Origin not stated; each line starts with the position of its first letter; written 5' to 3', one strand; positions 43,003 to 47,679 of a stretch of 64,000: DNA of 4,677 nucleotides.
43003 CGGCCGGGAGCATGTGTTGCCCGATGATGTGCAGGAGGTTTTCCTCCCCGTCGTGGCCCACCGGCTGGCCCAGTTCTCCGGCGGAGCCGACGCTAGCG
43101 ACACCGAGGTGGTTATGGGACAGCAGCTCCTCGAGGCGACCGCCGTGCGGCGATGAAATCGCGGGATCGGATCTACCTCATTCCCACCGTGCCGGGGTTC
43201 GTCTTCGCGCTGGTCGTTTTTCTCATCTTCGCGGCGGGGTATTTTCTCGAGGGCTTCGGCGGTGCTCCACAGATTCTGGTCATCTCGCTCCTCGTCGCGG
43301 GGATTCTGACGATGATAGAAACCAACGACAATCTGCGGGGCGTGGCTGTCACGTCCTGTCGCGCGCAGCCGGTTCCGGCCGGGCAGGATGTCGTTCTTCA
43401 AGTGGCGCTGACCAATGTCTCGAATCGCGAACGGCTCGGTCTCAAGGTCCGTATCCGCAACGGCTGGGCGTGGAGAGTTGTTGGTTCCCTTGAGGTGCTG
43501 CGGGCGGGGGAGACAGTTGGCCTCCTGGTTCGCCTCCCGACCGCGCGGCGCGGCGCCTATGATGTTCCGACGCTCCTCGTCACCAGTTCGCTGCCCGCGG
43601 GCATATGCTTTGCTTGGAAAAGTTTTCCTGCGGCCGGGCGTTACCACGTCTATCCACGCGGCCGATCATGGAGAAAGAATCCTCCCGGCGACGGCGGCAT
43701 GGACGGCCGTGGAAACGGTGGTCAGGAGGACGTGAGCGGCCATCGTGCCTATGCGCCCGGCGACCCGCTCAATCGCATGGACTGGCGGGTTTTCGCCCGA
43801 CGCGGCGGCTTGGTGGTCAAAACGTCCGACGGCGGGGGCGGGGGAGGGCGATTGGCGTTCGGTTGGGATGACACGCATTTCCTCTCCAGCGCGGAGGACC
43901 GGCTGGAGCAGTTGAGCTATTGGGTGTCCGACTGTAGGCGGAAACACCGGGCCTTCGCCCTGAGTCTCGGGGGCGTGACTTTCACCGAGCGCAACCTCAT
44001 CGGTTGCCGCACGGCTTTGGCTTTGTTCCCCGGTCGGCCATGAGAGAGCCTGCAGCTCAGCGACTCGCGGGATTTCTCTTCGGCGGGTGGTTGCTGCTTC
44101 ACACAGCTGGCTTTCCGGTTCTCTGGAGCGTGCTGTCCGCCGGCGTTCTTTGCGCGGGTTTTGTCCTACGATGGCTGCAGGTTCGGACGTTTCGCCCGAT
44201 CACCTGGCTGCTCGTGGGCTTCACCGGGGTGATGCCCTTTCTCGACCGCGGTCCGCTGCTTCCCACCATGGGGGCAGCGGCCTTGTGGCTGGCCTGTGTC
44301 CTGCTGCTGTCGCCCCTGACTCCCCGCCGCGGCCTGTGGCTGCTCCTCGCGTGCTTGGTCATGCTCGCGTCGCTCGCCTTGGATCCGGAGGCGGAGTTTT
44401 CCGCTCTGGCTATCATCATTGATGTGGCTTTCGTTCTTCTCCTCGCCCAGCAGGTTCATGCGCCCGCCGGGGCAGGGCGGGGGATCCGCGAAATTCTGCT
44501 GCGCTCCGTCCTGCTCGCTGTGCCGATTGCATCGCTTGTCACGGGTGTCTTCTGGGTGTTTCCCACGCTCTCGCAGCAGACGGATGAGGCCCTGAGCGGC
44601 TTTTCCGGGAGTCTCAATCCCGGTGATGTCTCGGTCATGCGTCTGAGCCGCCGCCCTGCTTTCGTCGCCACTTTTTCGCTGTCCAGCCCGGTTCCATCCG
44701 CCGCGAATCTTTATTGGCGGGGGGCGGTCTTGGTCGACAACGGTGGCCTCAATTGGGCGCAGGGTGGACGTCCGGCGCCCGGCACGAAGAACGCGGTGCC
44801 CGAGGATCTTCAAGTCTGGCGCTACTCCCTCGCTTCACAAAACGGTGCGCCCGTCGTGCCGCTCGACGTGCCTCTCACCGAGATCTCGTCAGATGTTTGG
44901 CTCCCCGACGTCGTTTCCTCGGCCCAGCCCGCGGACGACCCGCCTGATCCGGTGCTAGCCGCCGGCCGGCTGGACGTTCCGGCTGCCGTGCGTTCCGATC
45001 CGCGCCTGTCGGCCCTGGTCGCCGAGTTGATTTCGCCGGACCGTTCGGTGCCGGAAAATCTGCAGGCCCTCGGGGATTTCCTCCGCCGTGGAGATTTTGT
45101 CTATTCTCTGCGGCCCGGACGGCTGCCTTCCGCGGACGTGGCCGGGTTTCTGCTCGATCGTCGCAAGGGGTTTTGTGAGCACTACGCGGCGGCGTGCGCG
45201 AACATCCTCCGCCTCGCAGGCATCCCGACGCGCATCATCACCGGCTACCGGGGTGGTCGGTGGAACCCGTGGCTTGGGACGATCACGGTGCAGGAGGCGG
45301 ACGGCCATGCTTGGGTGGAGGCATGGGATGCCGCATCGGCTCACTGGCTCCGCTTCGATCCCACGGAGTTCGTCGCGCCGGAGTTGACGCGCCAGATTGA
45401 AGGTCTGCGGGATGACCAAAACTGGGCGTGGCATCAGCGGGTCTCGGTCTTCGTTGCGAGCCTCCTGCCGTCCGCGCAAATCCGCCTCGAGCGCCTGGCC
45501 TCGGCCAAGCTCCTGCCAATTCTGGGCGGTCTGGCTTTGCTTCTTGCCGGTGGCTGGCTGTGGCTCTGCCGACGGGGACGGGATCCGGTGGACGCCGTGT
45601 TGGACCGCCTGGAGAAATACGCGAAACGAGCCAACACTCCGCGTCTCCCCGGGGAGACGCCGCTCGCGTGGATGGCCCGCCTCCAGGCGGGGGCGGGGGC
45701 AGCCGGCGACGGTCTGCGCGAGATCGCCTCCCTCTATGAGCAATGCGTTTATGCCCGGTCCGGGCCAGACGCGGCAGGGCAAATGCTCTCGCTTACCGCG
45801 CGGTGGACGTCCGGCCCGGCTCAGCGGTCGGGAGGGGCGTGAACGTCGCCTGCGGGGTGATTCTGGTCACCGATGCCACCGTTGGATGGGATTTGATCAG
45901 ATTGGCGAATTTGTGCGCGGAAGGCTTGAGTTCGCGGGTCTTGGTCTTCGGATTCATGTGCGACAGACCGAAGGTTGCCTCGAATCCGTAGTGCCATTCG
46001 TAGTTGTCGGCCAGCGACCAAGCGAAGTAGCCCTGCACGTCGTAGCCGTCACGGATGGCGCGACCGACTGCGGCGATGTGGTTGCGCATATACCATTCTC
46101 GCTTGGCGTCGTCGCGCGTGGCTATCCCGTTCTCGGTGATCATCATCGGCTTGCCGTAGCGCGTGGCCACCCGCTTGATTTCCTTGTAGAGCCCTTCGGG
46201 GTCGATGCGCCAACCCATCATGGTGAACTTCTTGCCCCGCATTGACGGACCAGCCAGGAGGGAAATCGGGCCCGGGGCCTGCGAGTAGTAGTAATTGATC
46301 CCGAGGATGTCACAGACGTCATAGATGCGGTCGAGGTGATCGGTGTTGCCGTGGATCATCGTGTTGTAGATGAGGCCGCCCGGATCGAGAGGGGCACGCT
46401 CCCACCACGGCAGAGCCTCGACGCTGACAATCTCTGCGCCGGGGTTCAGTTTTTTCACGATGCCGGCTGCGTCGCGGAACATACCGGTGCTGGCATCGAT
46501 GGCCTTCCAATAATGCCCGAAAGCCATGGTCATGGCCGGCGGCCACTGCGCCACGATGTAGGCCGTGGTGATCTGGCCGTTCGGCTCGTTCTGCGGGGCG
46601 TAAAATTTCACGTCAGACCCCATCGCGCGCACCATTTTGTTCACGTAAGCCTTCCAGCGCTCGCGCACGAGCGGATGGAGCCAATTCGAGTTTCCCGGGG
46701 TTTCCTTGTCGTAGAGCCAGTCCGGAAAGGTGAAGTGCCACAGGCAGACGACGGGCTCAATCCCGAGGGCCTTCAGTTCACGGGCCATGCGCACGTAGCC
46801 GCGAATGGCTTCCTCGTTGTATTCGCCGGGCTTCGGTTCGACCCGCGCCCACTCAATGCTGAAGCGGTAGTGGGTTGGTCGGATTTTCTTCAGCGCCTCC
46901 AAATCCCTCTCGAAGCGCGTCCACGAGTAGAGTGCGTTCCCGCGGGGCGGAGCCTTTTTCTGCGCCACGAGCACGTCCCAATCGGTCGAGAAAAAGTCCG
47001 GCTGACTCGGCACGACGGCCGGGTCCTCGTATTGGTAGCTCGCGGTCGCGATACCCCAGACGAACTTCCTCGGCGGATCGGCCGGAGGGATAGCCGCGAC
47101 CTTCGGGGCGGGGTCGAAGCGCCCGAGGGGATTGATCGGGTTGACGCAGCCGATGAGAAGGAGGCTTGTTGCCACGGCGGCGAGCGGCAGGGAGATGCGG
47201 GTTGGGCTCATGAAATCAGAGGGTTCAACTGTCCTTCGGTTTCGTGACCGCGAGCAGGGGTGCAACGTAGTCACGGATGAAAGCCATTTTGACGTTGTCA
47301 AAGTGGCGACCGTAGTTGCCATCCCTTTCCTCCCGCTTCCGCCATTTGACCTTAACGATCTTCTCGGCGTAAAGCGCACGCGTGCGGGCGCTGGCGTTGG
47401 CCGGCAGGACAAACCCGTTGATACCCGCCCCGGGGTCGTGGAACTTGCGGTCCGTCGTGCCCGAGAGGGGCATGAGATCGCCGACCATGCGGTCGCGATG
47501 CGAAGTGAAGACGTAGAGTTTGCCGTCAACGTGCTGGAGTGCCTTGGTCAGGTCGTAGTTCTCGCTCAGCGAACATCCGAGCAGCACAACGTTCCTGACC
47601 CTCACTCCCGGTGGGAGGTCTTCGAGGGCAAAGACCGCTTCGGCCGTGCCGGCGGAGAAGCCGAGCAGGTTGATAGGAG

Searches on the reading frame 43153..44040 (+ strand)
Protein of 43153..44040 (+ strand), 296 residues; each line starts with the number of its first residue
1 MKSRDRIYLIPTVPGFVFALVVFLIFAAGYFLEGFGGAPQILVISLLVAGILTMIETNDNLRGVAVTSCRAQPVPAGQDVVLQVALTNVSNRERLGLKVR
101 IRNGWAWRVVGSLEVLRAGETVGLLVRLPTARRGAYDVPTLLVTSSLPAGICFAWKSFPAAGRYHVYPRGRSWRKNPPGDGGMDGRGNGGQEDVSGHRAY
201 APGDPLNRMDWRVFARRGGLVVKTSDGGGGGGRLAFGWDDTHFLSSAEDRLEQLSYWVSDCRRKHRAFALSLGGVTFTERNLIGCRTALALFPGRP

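Call 33: search_protein_families(library=pfam, proteins=[window:43153-44040:+], max_evalue=0.001)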
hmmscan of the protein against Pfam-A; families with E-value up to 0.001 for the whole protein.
window:43153-44040:+ (296 aa): 1 family
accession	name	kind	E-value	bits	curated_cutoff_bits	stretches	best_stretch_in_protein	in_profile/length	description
PF01882.25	DUF58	-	6.9e-05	22.6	23.4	1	197-224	2-29/216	Protein of unknown function DUF58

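Call 38: search_protein_families(library=ncbifam, proteins=[window:43153-44040:+], max_evalue=0.00001)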
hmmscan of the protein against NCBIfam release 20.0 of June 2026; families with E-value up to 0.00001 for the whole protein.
window:43153-44040:+ (296 aa): 0 families

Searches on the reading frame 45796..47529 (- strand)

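Call 33: search_protein_families(library=pfam, proteins=[window:45796-47529:-], max_evalue=0.001)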
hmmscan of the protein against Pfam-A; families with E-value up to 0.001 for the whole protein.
window:45796-47529:- (578 aa): 2 families
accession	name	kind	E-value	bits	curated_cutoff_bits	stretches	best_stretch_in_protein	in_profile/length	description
PF00232.24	Glyco_hydro_1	-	4.3e-61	207.2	22.6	2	397-548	278-451/453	Glycosyl hydrolase family 1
PF00331.26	Glyco_hydro_10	-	0.00016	21.5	22.1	0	226-315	46-128/311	Glycosyl hydrolase family 10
